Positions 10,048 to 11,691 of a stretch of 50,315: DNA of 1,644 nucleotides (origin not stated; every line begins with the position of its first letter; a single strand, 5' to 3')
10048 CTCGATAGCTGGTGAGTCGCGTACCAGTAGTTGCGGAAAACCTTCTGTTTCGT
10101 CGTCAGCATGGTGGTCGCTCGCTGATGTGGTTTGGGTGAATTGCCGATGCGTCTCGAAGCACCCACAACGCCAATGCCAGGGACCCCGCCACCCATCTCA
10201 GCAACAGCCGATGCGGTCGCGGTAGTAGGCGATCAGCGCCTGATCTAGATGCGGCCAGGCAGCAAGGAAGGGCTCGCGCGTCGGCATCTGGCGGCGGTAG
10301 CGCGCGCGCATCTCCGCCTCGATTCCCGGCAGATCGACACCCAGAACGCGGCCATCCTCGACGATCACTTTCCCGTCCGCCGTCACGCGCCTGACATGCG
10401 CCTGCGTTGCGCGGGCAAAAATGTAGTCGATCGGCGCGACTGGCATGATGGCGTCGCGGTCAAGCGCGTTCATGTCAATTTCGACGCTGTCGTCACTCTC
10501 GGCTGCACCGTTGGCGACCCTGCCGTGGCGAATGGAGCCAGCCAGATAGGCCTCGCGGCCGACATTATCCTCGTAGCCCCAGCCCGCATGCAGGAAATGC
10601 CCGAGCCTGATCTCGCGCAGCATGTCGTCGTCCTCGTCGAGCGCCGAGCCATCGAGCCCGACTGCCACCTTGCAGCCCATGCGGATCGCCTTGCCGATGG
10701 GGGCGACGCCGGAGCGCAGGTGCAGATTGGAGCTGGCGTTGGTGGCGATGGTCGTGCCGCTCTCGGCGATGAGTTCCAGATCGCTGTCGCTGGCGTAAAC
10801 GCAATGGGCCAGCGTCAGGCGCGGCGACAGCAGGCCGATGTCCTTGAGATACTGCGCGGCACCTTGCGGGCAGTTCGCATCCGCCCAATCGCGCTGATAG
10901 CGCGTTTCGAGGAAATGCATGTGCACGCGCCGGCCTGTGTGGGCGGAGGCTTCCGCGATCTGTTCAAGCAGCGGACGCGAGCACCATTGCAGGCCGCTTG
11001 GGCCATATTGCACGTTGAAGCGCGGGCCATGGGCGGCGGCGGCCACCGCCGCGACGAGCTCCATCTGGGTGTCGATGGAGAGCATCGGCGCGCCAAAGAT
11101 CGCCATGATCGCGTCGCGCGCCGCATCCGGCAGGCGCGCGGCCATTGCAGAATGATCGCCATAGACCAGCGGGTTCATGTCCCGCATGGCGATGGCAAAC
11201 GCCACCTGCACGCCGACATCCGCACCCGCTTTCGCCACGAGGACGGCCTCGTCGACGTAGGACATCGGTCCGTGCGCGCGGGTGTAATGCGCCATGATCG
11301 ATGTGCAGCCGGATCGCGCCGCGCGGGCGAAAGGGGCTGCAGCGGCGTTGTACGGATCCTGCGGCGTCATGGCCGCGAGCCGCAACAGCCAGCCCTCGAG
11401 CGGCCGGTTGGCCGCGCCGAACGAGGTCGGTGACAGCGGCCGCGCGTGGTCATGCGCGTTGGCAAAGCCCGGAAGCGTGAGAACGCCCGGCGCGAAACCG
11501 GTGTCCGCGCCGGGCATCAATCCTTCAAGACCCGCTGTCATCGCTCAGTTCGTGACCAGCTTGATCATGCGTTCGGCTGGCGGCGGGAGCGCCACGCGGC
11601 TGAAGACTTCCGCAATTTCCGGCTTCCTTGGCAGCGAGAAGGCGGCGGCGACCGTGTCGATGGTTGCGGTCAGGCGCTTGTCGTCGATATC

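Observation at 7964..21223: Carboxybiuret-type ring-mineralisation genes (AtzD-family, AtzG/E/H, AtzF) are split and rewired to an oxygenase, amidohydrolases and a racemase-like protein: candidate pathway for an unidentified N-heterocycle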

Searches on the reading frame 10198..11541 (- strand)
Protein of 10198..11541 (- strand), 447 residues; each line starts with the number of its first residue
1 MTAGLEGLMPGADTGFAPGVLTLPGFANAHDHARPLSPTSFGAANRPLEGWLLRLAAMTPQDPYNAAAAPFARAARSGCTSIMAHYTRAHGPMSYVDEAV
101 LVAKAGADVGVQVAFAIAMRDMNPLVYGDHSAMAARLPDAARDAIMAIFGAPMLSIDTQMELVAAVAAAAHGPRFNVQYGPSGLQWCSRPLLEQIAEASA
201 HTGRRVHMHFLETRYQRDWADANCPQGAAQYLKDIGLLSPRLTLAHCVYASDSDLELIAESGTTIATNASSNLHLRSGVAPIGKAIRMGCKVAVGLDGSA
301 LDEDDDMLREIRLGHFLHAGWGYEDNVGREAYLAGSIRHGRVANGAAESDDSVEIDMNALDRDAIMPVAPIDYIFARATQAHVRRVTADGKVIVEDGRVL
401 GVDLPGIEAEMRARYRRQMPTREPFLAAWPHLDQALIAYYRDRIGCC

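Call 6: search_protein_families(library=pfam, proteins=[window:10198-11541:-])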
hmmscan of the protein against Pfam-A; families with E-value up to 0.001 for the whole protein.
window:10198-11541:- (447 aa): 1 family
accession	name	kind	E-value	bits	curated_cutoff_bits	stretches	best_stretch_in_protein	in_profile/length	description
PF01979.26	Amidohydro_1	-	1.8e-25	90.3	25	1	23-323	3-275/345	Amidohydrolase family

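Call 7: search_protein_families(library=ncbifam, proteins=[window:10198-11541:-])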
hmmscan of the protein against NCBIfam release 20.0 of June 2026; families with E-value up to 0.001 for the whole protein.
window:10198-11541:- (447 aa): 21 families
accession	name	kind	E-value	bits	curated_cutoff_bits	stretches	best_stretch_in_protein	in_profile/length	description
NF004701.0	PRK06038.1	equivalog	2.4e-33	115.5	609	1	156-403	159-411/432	N-ethylammeline chlorohydrolase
NF006055.0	PRK08203.1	equivalog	6.1e-33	114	532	1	19-416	57-448/455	8-oxoguanine deaminase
NF005557.0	PRK07228.1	equivalog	1.8e-28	99.4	522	1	172-418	181-437/445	5'-deoxyadenosine deaminase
NF006252.0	PRK08393.1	equivalog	3e-26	92.4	617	1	172-403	171-408/424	N-ethylammeline chlorohydrolase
NF006549.0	PRK09045.1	equivalog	1.3e-25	90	540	1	168-413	181-434/444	TRZ/ATZ family hydrolase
NF009059.0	PRK12393.1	equivalog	3.6e-25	88.6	543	1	21-414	59-451/460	amidohydrolase family protein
TIGR03314.1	Se_ssnA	subfamily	1e-22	80.6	455.5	1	192-410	206-429/441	putative selenium metabolism protein SsnA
NF005540.0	PRK07203.1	equivalog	2.8e-22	79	444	1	192-413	207-433/444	putative aminohydrolase SsnA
NF006681.0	PRK09229.1-2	equivalog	1.3e-18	67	362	1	17-403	47-434/451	formimidoylglutamate deiminase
TIGR02967.1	guan_deamin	equivalog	1.3e-15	57.3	375.4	1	111-300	118-299/401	guanine deaminase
NF006056.0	PRK08204.1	subfamily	3.2e-15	55.8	391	1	19-320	53-324/449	hypothetical protein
NF004801.0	PRK06151.1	subfamily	1e-14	54.3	416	1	168-415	200-459/491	chlorohydrolase family protein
NF004995.0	PRK06380.1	subfamily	2.7e-14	53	567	1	180-403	176-408/418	metal-dependent hydrolase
NF012037.0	PRK15493.1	equivalog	2.8e-14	52.8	779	1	185-321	192-328/435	bifunctional S-methyl-5'-thioadenosine deaminase/S-adenosylhomocysteine deaminase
NF005211.0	PRK06687.1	equivalog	9.7e-14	51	703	1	173-317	179-323/419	TRZ/ATZ family protein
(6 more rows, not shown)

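Call 22: search_solved_structures(query=window:10198-11541:-, max_evalue=0.00001)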
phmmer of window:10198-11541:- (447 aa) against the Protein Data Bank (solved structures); distinct sequences matched with E-value up to 0.00001: 20.
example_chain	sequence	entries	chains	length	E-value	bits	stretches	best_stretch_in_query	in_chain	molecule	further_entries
3hpa_A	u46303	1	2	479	1.6e-22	83.4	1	18-407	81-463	AMIDOHYDROLASE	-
4gbd_A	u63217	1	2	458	3e-21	79.2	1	169-407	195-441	Putative uncharacterized protein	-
4dyk_A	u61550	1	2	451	3.6e-21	79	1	169-407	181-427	AMIDOHYDROLASE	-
4v1x_A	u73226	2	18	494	1.3e-20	77.2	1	6-320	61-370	ATRAZINE CHLOROHYDROLASE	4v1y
7ww2_A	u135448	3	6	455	2.5e-19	72.9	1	175-408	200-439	8-oxoguanine deaminase | Hydroxydechloroatrazine ethylaminohydrolase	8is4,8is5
4f0r_A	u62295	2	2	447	5.2e-19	71.9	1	203-410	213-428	5-methylthioadenosine/S-adenosylhomocysteine deaminase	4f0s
3lnp_A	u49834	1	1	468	8.5e-15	58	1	177-399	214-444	Amidohydrolase family Protein OLEI01672_1_465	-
1p1m_A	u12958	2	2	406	2.1e-11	46.8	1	174-414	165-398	Hypothetical protein TM0936 | Uncharacterized protein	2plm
1j6p_A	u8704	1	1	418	2.4e-11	46.6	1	174-414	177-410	METAL-DEPENDENT HYDROLASE OF CYTOSINEDEMANIASE/CHLOROHYDROLASE FAMILY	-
2paj_A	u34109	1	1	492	5.4e-11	45.4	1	14-345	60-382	putative cytosine/guanine deaminase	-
3ls9_A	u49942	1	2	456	1.5e-10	43.9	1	176-320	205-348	Triazine hydrolase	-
4l9x_A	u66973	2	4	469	1.7e-10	43.8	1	176-320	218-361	Triazine hydrolase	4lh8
4dzh_A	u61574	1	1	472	2.2e-10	43.4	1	194-377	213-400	AMIDOHYDROLASE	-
5hme_A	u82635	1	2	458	3e-10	43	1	176-320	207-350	Triazine hydrolase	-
3lsb_A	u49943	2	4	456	3.5e-10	42.8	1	176-320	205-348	Triazine hydrolase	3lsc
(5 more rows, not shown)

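Call 25: find_homologous_proteins(query=window:10198-11541:-, max_evalue=1e-30)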
Query window:10198-11541:- (447 aa): 2619 proteins with E <= 1e-30 among 8000 candidates; the best 120 are listed.
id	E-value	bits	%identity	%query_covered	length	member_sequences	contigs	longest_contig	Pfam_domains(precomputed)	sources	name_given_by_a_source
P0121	0.0e+0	1009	100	100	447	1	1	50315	PF01979.27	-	-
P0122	7.6e-253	857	85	99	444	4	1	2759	PF01979.27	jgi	jgi:cytosine/adenosine deaminase-related metal-dependent hydrolase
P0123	1.6e-242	823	84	96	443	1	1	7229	PF01979.27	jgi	jgi:cytosine/adenosine deaminase-related metal-dependent hydrolase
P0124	5.0e-240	815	81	100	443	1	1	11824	PF01979.27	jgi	jgi:cytosine/adenosine deaminase-related metal-dependent hydrolase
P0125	6.4e-239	811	82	97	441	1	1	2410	PF01979.27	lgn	-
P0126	2.5e-237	806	83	96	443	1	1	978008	PF01979.27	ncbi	-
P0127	1.5e-236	804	81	96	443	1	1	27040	PF01979.27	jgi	jgi:cytosine/adenosine deaminase-related metal-dependent hydrolase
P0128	2.3e-235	800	81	96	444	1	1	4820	PF01979.27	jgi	jgi:cytosine/adenosine deaminase-related metal-dependent hydrolase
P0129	5.1e-234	795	81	96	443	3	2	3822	PF01979.27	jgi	jgi:cytosine/adenosine deaminase-related metal-dependent hydrolase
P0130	1.6e-233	794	81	96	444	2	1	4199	PF01979.27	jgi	jgi:cytosine/adenosine deaminase-related metal-dependent hydrolase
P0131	5.0e-233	792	81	96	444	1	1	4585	PF01979.27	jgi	jgi:cytosine/adenosine deaminase-related metal-dependent hydrolase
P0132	8.3e-231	785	77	98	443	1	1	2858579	PF01979.27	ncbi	-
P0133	1.2e-229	781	78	99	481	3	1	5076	PF01979.27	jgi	jgi:cytosine/adenosine deaminase-related metal-dependent hydrolase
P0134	2.9e-229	780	79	97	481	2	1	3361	PF01979.27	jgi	jgi:cytosine/adenosine deaminase-related metal-dependent hydrolase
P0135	3.3e-228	776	77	99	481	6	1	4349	PF01979.27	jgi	jgi:cytosine/adenosine deaminase-related metal-dependent hydrolase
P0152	2.1e-200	684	71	96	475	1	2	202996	PF01979.27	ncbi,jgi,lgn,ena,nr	ncbi:MAG: amidohydrolase family protein [Rhizobiales bacterium]|nr:amidohydrolase family protein [Hy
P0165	1.2e-164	567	59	96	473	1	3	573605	PF07969.18,PF01979.27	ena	-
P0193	9.6e-157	541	58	94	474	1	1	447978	PF01979.27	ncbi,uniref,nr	ncbi:amidohydrolase family protein [Methylocapsa sp. S129]|uniref:amidohydrolase family protein n=1 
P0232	1.7e-153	530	60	96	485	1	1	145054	PF07969.18,PF01979.27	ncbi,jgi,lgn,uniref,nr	ncbi:cytosine/adenosine deaminase-related metal-dependent hydrolase [Roseiarcus fermentans]|uniref:C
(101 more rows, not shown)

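Call 26: find_encoding_contigs(protein=P0126, flank=10000, max_places=2)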
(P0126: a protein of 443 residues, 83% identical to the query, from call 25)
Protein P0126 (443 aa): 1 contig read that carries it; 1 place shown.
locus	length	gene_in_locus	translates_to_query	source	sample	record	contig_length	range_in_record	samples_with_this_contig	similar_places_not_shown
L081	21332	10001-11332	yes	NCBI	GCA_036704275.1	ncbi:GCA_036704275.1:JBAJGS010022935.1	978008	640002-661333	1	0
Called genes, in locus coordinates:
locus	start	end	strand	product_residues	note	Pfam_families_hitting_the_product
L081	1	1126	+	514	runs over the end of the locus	PF03193:RsgA_GTPase (faint), PF00005:ABC_tran, PF13304:AAA_21 (faint), PF00005:ABC_tran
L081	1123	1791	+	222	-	PF00857:Isochorismatase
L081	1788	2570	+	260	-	PF01812:5-FTHF_cyc-lig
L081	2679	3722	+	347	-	PF09084:NMT1, PF12974:Phosphonate-bd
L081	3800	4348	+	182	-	PF00106:adh_short, PF08659:KR (weak), PF13561:adh_short_C2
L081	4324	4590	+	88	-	PF13561:adh_short_C2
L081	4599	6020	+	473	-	PF01979:Amidohydro_1, PF12890:DHOase, PF07969:Amidohydro_3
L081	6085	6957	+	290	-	PF00005:ABC_tran, PF13304:AAA_21 (faint)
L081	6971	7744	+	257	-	PF00528:BPD_transp_1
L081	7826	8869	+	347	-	PF09084:NMT1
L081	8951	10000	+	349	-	PF09084:NMT1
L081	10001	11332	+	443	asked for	PF01979:Amidohydro_1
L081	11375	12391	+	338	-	PF00355:Rieske, PF19298:KshA_C (weak), PF19112:VanA_C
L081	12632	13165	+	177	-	PF09663:Amido_AtzD_TrzD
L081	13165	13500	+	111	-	PF09663:Amido_AtzD_TrzD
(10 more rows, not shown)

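Call 27: find_encoding_contigs(protein=P0132, flank=10000, max_places=2)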
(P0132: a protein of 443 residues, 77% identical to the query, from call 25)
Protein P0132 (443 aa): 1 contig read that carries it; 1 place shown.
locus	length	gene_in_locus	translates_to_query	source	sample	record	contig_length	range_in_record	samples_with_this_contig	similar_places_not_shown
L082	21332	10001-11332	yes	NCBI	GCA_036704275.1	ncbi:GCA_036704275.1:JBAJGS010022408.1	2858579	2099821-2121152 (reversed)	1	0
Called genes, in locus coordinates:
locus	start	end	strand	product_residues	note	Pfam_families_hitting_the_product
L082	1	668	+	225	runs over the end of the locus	PF00857:Isochorismatase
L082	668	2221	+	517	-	PF00005:ABC_tran, PF13304:AAA_21 (faint), PF00005:ABC_tran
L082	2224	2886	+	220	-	PF00857:Isochorismatase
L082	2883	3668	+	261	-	PF01812:5-FTHF_cyc-lig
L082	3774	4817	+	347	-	PF09084:NMT1, PF12974:Phosphonate-bd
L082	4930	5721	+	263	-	PF00106:adh_short, PF08659:KR, PF13561:adh_short_C2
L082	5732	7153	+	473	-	PF01979:Amidohydro_1, PF12890:DHOase, PF07969:Amidohydro_3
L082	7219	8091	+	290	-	PF00005:ABC_tran, PF13304:AAA_21 (faint)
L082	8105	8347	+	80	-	-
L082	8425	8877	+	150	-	PF00528:BPD_transp_1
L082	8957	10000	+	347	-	PF09084:NMT1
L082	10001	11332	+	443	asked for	PF01979:Amidohydro_1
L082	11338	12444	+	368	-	PF09663:Amido_AtzD_TrzD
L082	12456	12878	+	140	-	PF00190:Cupin_1 (weak), PF05899:Cupin_3 (weak), PF07883:Cupin_2, PF02311:AraC_binding (weak)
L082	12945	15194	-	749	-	-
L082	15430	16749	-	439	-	PF25994:HH_AprE, PF26002:Beta-barrel_AprE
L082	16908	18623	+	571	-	PF00664:ABC_membrane, PF00005:ABC_tran, PF02463:SMC_N (faint), PF13304:AAA_21 (faint)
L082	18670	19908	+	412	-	PF00691:OmpA (weak)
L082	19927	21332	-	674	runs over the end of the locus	PF03781:FGE-sulfatase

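Call 28: find_encoding_contigs(protein=P0152, flank=10000, max_places=2)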
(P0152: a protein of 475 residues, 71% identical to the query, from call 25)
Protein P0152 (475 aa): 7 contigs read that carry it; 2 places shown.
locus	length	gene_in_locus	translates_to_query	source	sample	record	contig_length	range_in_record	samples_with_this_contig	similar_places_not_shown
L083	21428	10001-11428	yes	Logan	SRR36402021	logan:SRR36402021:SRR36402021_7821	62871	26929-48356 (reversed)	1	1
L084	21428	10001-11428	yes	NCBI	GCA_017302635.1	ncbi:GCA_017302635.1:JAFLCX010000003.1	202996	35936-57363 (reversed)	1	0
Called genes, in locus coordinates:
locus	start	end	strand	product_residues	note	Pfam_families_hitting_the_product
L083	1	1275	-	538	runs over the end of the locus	PF00496:SBP_bac_5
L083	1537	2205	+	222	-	PF00392:GntR, PF07729:FCD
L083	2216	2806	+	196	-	PF18306:LDcluster4, PF03641:Lysine_decarbox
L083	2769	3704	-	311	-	PF00126:HTH_1, PF03466:LysR_substrate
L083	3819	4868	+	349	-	PF09084:NMT1, PF12974:Phosphonate-bd (weak)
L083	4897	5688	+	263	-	PF00106:adh_short, PF13561:adh_short_C2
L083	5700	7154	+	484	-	PF01979:Amidohydro_1, PF12890:DHOase, PF07969:Amidohydro_3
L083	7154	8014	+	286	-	PF00005:ABC_tran, PF13304:AAA_21 (faint)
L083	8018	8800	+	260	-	PF00528:BPD_transp_1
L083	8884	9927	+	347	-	PF09084:NMT1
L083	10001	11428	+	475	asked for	PF01979:Amidohydro_1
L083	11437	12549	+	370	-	PF09663:Amido_AtzD_TrzD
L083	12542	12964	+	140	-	PF00190:Cupin_1 (weak), PF05899:Cupin_3 (weak), PF07883:Cupin_2, PF02311:AraC_binding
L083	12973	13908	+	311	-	PF03069:FmdA_AmdA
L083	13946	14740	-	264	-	PF08220:HTH_DeoR, PF08279:HTH_11, PF00455:DeoRC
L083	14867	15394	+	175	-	PF02481:DNA_processg_A (faint), PF18306:LDcluster4, PF03641:Lysine_decarbox (weak)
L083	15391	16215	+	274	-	-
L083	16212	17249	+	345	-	PF00005:ABC_tran, PF13304:AAA_21 (faint), PF08402:TOBE_2 (weak)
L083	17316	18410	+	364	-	PF01547:SBP_bac_1, PF13531:SBP_bac_11, PF13343:SBP_bac_6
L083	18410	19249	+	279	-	PF00528:BPD_transp_1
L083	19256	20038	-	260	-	PF13476:AAA_23 (weak), PF00005:ABC_tran, PF13555:AAA_29 (weak), PF13304:AAA_21 (faint)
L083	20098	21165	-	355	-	PF12974:Phosphonate-bd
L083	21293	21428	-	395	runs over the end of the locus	PF02515:CoA_transf_3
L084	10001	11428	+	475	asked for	PF01979:Amidohydro_1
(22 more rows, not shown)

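Call 33: find_encoding_contigs(protein=P0193, flank=10000, max_places=1)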
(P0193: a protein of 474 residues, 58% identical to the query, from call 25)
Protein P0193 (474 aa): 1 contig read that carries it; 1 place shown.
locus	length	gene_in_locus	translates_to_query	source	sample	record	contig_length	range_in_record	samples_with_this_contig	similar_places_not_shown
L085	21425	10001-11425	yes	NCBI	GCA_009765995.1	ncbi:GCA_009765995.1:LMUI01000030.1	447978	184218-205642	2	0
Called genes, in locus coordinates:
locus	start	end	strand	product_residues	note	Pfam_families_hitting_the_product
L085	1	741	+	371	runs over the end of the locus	PF02608:Bmp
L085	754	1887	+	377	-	PF02653:BPD_transp_2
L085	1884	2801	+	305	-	PF02653:BPD_transp_2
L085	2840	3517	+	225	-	PF00857:Isochorismatase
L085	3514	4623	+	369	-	PF09663:Amido_AtzD_TrzD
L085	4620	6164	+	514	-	PF00005:ABC_tran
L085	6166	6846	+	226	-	PF00857:Isochorismatase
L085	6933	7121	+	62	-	PF13318:AtzG-like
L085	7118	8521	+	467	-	PF01425:Amidase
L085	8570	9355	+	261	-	PF01812:5-FTHF_cyc-lig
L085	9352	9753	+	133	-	PF11533:AtzH-like, PF13474:SnoaL_3 (weak), PF14534:DUF4440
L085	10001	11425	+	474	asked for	PF01979:Amidohydro_1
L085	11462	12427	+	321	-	PF14226:DIOX_N, PF03171:2OG-FeII_Oxy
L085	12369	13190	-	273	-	PF08241:Methyltransf_11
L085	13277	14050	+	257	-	PF00753:Lactamase_B, PF16123:HAGH_C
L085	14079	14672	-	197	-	PF07879:PHB_acc_N, PF05233:PHB_acc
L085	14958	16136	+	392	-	PF00108:Thiolase_N, PF02803:Thiolase_C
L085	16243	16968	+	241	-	PF00106:adh_short, PF08659:KR, PF13561:adh_short_C2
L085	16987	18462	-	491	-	PF00083:Sugar_tr, PF07690:MFS_1, PF03137:OATP (faint)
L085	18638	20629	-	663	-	PF01642:MM_CoA_mutase, PF02310:B12-binding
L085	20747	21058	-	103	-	-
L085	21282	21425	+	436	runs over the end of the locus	PF08240:ADH_N, PF00107:ADH_zinc_N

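Call 34: find_encoding_contigs(protein=P0232, flank=10000, max_places=1)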
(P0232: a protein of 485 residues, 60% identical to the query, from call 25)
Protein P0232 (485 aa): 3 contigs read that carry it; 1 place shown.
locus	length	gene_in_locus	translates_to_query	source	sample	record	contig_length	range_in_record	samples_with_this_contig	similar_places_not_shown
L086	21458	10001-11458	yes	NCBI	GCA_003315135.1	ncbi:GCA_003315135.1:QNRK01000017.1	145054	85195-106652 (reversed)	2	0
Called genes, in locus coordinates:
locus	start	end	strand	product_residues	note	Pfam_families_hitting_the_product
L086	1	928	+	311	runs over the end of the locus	PF02735:Ku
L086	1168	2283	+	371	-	PF02608:Bmp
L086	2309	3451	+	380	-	PF02653:BPD_transp_2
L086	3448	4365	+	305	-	PF02653:BPD_transp_2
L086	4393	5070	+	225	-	PF00857:Isochorismatase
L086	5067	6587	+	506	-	PF00005:ABC_tran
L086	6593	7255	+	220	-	PF00857:Isochorismatase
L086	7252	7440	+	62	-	PF13318:AtzG-like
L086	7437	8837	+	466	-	PF01425:Amidase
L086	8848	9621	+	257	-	PF01812:5-FTHF_cyc-lig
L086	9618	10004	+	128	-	PF11533:AtzH-like, PF13474:SnoaL_3, PF14534:DUF4440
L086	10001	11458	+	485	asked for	PF01979:Amidohydro_1, PF07969:Amidohydro_3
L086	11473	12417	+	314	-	PF14226:DIOX_N, PF03171:2OG-FeII_Oxy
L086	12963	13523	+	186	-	PF01184:Gpr1_Fun34_YaaH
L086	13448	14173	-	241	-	-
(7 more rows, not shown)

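Call 35: find_encoding_contigs(protein=P0165, flank=10000, max_places=1)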
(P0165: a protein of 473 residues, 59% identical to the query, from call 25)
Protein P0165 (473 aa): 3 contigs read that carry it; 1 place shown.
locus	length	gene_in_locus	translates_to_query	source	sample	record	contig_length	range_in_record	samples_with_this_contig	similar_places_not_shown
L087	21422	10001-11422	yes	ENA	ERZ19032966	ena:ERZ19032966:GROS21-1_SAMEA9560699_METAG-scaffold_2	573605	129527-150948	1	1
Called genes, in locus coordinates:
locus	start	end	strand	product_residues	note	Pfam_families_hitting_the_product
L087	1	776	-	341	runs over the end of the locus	PF03401:TctC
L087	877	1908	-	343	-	PF13379:NMT1_2, PF09084:NMT1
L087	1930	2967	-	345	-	PF13379:NMT1_2, PF09084:NMT1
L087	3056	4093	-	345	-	PF13379:NMT1_2, PF09084:NMT1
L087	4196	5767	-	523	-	-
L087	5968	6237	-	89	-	-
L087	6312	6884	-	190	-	PF01292:Ni_hydr_CYTB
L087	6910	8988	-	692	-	PF02518:HATPase_c, PF00204:DNA_gyraseB, PF01751:Toprim, PF00986:DNA_gyraseB_C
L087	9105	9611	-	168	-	PF02308:MgtC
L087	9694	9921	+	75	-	-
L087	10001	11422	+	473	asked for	PF01979:Amidohydro_1, PF07969:Amidohydro_3 (weak)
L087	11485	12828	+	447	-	PF01979:Amidohydro_1, PF07969:Amidohydro_3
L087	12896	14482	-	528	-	PF01494:FAD_binding_3, PF21274:Rng_hyd_C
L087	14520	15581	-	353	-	PF03401:TctC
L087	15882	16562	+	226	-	PF03734:YkuD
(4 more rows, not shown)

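Call 45: find_related_loci(query=A2, collection=metagenome_contigs, flank=10000)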
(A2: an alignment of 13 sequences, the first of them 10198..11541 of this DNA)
Query A2 (447 aa) in metagenome_contigs; peptide patterns used: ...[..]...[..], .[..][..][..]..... (x = any residue, [..] = any of these).
600 stretches matched a pattern (row limit reached: there are more); 225 encode a relative of the query (tblastn E <= 1e-3); the best 80 are kept; 80 distinct loci.
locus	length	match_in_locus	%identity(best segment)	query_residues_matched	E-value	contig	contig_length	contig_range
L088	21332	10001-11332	76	12-447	0e+0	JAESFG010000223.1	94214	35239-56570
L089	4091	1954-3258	71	21-447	0e+0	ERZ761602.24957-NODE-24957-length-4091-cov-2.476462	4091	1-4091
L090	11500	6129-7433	55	20-446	9e-156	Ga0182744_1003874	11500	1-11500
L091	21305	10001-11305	60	21-447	3e-155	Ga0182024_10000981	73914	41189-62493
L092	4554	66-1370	55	21-447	1e-154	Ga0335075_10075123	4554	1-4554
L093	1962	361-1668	56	20-447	1e-162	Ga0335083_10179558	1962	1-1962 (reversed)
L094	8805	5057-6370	58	18-447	1e-150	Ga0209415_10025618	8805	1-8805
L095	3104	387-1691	55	21-447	4e-155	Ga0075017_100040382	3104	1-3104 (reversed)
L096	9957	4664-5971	55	20-447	2e-146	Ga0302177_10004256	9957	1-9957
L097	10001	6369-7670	58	20-445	4e-145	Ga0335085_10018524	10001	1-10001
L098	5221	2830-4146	57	17-447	2e-145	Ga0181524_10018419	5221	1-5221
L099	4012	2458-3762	56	20-447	8e-147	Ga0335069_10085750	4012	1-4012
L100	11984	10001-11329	51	11-446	8e-140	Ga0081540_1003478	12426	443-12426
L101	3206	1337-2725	50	7-447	1e-145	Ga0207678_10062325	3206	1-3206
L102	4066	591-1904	55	8-440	1e-141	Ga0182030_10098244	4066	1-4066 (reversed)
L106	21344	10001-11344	51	5-446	5e-135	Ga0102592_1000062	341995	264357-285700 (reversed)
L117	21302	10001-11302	51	20-446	5e-131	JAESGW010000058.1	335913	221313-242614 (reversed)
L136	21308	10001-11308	51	18-446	1e-122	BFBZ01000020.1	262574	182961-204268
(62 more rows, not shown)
